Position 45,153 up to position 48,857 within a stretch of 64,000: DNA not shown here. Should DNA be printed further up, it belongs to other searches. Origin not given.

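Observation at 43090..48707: Low-GC 1134-aa orphan protein coupled to a 737-aa secreted adhesin-like protein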

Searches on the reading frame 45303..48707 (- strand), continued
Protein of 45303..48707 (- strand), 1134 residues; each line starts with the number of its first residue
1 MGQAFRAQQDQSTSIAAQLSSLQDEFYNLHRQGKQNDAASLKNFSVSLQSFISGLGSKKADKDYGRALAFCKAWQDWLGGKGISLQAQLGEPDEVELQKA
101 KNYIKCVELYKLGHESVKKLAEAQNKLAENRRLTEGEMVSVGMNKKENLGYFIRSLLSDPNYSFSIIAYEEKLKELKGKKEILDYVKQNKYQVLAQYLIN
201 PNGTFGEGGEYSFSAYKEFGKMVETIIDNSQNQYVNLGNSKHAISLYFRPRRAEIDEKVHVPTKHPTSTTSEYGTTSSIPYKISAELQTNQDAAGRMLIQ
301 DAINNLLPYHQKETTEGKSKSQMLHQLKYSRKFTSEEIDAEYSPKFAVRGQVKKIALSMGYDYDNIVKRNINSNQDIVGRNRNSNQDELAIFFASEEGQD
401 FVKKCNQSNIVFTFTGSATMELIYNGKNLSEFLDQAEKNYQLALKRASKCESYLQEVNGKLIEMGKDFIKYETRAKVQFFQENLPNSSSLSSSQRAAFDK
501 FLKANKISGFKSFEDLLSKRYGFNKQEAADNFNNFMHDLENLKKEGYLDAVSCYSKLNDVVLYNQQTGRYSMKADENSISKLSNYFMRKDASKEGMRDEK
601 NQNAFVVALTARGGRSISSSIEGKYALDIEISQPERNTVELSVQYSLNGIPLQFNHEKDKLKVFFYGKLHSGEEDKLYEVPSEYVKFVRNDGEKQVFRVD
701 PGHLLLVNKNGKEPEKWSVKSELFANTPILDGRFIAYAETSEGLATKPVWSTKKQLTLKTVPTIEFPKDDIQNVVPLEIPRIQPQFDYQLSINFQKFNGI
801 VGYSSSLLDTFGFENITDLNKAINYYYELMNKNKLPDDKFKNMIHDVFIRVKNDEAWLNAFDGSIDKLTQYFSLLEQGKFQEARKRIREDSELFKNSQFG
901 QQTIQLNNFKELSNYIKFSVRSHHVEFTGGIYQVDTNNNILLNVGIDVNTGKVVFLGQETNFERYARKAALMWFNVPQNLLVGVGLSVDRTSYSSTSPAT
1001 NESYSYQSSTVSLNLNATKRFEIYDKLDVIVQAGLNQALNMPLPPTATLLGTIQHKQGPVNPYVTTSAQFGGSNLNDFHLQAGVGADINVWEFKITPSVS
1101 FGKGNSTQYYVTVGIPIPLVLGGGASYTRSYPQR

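Call 50: fold_search(model_id=the predicted structure, library=pdb)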
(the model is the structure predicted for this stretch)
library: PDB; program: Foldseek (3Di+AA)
matches with E <= 10: 114; with E <= 0.001: 0
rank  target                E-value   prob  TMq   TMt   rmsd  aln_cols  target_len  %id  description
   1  6xvi_A                5.0e-02  0.10  0.06  0.12  26.6       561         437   10  Crystal structure of Megabody Mb-Nb207-c7HopQ_A12 (released 2021-01-13)
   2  5urm_B                1.6e-01  0.11  0.06  0.04  26.3       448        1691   12  Crystal structure of human BRR2 in complex with T-1206548 (released 2017-07-19)
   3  6qv4                  2.5e-01  0.08  0.07  0.05  25.6       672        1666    8  Crystal structure of the Ski2 RNA-helicase Brr2 from Chaetomium thermophilum bound to ATP-gamma-S (released 2020-01-15)
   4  5urm_A                2.7e-01  0.09  0.06  0.04  25.7       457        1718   11  Crystal structure of human BRR2 in complex with T-1206548 (released 2017-07-19)
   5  7os2_B                3.0e-01  0.10  0.06  0.04  23.7       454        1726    9  Cryo-EM structure of Brr2 in complex with Jab1/MPN and C9ORF78 (released 2022-02-23)
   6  8h6k_5D               4.0e-01  0.09  0.06  0.04  23.8       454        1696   11  Cryo-EM structure of human exon-defined spliceosome in the mature B state. (released 2024-05-01)
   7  5urj                  4.2e-01  0.08  0.06  0.04  25.2       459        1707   11  Crystal structure of human BRR2 in complex with T-3905516 (released 2017-07-19)
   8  7a5p_q                6.3e-01  0.05  0.06  0.04  26.3       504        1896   11  Human C Complex Spliceosome - Medium-resolution PERIPHERY (released 2020-10-14)
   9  6qyc_B                6.9e-01  0.38  0.07  0.12   9.1       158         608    8  Crystal structure of MtrC from Shewanella baltica OS185 (released 2020-04-22)
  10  8bce_B                7.2e-01  0.08  0.06  0.04  24.2       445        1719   10  Human Brr2 Helicase Region in complex with C-tail deleted Jab1 and compound 76 (released 2023-03-08)
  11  2icf_B                7.9e-01  0.03  0.06  0.07  34.1       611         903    8  CRIg bound to C3b (released 2006-11-07)
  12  5cn1_A                8.3e-01  0.12  0.05  0.25  12.4       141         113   13  Crystal structure of yeast GGA1_GAE domain-P21 (released 2016-07-20)
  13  1i1a_A                8.7e-01  0.11  0.06  0.17  14.3       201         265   12  CRYSTAL STRUCTURE OF THE NEONATAL FC RECEPTOR COMPLEXED WITH A HETERODIMERIC FC (released 2001-02-14)
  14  5urk                  1.3e+00  0.04  0.06  0.04  26.1       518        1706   12  Crystal structure of human BRR2 in complex with T-3935799 (released 2017-07-19)
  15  6qv3                  1.4e+00  0.05  0.06  0.05  28.0       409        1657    7  Crystal structure of the Ski2 RNA-helicase Brr2 from Chaetomium thermophilum bound to ADP (released 2020-01-15)
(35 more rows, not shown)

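Call 66: search_protein_families(library=pfam, proteins=[L002:11306-14458:+, L005:10426-12105:+, L002:14521-15162:+], max_evalue=1)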
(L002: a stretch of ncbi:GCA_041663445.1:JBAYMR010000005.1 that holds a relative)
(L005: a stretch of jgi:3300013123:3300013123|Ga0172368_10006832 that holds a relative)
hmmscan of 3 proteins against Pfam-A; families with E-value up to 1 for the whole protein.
L002:11306-14458:+ (1050 aa): 2 families
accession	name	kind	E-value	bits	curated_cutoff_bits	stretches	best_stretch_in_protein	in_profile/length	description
PF07705.17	CARDB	-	5.1e-35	120.2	22.7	5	608-705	6-100/101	CARDB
PF19271.4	Nis1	-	0.022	15.8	27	1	498-523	4-29/114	Nis1 family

L005:10426-12105:+ (559 aa): 0 families

L002:14521-15162:+ (213 aa): 1 family
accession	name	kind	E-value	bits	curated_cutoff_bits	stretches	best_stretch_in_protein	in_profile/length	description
PF24656.1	CEPT76_peptidase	-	0.0011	19.6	27.8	1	116-148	2-34/121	CEP76 peptidase-like domain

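Call 77: fold_search(model_id=the predicted structure, library=viral)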
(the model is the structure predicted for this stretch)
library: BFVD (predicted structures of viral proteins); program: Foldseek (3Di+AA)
matches with E <= 10: 329; with E <= 0.001: 0
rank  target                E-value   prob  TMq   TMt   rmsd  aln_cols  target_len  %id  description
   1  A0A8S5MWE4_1          1.8e-02  0.16  0.04  0.05  42.8       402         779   10  Tail protein [Siphoviridae sp. ctsBB38]
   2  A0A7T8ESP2            2.8e-02  0.10  0.07  0.08  41.4      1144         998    9  (no name in the UniProt tables at hand)
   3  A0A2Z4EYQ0            3.8e-02  0.13  0.06  0.08  35.1       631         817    9  (no name in the UniProt tables at hand)
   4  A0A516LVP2            4.2e-02  0.89  0.07  0.19  18.1       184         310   14  (no name in the UniProt tables at hand)
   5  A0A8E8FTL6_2          5.5e-02  0.11  0.06  0.05  32.1       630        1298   11  Polyprotein [Bemisia tabaci pesti-like virus 1]
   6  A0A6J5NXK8            9.4e-02  0.08  0.04  0.10  32.9       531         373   10  Uncharacterized protein (Fragment) [uncultured Caudovirales phage]
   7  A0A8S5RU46            1.7e-01  0.30  0.07  0.21  15.6       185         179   14  (no name in the UniProt tables at hand)
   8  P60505                1.9e-01  0.25  0.07  0.17  17.9       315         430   11  U21 glycoprotein [Human herpesvirus 7 (strain JI)]
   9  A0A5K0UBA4            2.0e-01  0.09  0.04  0.05  34.5       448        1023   13  Vesicle-fusing ATPase-like [Yasminevirus sp. GU-2018]
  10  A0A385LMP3            2.0e-01  0.08  0.06  0.08  40.7       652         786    9  (no name in the UniProt tables at hand)
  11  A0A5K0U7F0            2.2e-01  0.14  0.06  0.10  34.1       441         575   11  Uncharacterized protein [Yasminevirus sp. GU-2018]
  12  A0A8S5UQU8            2.2e-01  0.04  0.05  0.07  35.4       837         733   12  Uncharacterized protein [Podoviridae sp. ctQyH19]
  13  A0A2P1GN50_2          2.7e-01  0.04  0.05  0.05  31.2       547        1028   14  RNA-directed RNA polymerase L [Wenling hoplichthys paramyxovirus]
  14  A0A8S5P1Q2            2.9e-01  0.07  0.04  0.09  29.7       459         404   11  Uncharacterized protein [Myoviridae sp. ctLnO19]
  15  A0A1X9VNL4            3.2e-01  0.21  0.05  0.18  12.5       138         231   10  Uncharacterized protein [Mimivirus AB-566-O17]
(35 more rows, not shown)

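Call 80: find_encoding_contigs(protein=P0012, flank=8000, max_places=1)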
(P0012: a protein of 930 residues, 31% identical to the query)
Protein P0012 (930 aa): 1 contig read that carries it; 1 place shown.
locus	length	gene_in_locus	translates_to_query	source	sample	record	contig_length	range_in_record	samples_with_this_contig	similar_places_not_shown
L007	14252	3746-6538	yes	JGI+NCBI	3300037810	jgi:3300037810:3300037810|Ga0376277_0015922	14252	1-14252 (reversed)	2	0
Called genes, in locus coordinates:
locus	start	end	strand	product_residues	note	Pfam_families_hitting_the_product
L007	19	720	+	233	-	PF00162:PGK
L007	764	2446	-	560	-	-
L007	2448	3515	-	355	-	-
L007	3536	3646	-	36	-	-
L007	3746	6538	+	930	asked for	-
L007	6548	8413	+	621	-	-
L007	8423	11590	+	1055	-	PF07705:CARDB (weak)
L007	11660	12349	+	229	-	-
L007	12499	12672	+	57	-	PF01192:RNA_pol_Rpb6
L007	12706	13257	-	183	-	PF01351:RNase_HII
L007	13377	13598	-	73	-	-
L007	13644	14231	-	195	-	PF04894:Nre_N, PF04895:Nre_C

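Call 81: find_encoding_contigs(protein=P0010, flank=8000, max_places=1)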
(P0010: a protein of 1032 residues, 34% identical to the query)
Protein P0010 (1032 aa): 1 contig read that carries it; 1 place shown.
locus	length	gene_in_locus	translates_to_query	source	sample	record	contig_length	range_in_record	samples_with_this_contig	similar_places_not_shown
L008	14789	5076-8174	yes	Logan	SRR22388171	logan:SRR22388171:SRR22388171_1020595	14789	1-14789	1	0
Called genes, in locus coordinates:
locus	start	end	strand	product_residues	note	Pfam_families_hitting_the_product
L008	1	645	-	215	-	?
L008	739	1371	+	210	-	PF00753:Lactamase_B (faint), PF13483:Lactamase_B_3, PF12706:Lactamase_B_2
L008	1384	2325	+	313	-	-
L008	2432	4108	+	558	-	-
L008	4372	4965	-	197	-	PF13462:Thioredoxin_4, PF01323:DSBA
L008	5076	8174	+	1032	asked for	-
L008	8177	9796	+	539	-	-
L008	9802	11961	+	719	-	PF07705:CARDB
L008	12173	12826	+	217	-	-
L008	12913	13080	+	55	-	PF01192:RNA_pol_Rpb6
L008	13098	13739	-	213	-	PF01351:RNase_HII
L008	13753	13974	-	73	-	-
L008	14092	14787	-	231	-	?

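Call 82: find_encoding_contigs(protein=P0013, flank=8000, max_places=1)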
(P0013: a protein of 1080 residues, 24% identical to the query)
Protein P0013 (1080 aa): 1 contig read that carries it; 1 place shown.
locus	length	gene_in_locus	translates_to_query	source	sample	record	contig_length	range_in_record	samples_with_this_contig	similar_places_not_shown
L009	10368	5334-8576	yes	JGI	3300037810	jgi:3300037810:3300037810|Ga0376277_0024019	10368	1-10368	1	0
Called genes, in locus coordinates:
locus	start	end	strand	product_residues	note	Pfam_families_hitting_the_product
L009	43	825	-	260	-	-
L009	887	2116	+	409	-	PF00162:PGK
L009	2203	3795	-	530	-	-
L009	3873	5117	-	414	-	-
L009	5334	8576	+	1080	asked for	-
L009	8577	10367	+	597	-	PF07705:CARDB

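Call 95: search_protein_families(library=padloc, proteins=[window:45303-48707:-], max_evalue=0.1)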
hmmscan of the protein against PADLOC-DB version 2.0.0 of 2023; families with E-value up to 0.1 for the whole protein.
window:45303-48707:- (1134 aa): 0 families

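Call 96: search_protein_families(library=phrogs, proteins=[window:45303-48707:-], max_evalue=0.1)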
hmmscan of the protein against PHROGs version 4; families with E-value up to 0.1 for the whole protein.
window:45303-48707:- (1134 aa): 0 families

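Call 97: search_solved_structures(query=A1, max_evalue=10)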
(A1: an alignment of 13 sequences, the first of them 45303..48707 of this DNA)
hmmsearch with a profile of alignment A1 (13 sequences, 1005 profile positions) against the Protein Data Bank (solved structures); distinct sequences matched with E-value up to 10: 10.
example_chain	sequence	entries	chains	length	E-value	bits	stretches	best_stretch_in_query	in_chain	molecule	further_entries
9jm7_B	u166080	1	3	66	0.098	14.4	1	12-62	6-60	LRD-2V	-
7des_A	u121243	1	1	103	0.61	11.7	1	19-82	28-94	ACB domain-containing protein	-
5ijm_A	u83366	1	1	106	0.64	11.7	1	19-82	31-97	Uncharacterized protein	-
5tcu_SF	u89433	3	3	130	0.72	11.5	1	539-623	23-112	30S ribosomal protein S8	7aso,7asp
5t7v_SF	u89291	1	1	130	0.72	11.5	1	539-623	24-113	30S ribosomal protein S8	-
5li0_h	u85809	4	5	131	0.74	11.5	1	539-623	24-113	30S ribosomal protein S8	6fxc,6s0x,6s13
5nd8_h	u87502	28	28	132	0.75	11.4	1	539-623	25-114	30S ribosomal protein S8 | Small ribosomal subunit protein uS8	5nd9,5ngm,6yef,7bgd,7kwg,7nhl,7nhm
7wfs_A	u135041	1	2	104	0.89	11.2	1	19-81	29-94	ACB domain-containing protein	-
6o8w_h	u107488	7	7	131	1.7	10.2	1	538-623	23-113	30S ribosomal protein S8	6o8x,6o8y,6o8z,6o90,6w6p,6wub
7nhk_i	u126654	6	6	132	1.8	10.2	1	538-623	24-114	30S ribosomal protein S8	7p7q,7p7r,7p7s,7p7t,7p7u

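Call 107: search_dna_similar(query=window:45303-48707:-, collection=phages, mode=protein, max_evalue=0.001, max_rows=5)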
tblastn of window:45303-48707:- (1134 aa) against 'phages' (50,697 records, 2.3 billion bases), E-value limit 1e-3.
No match.
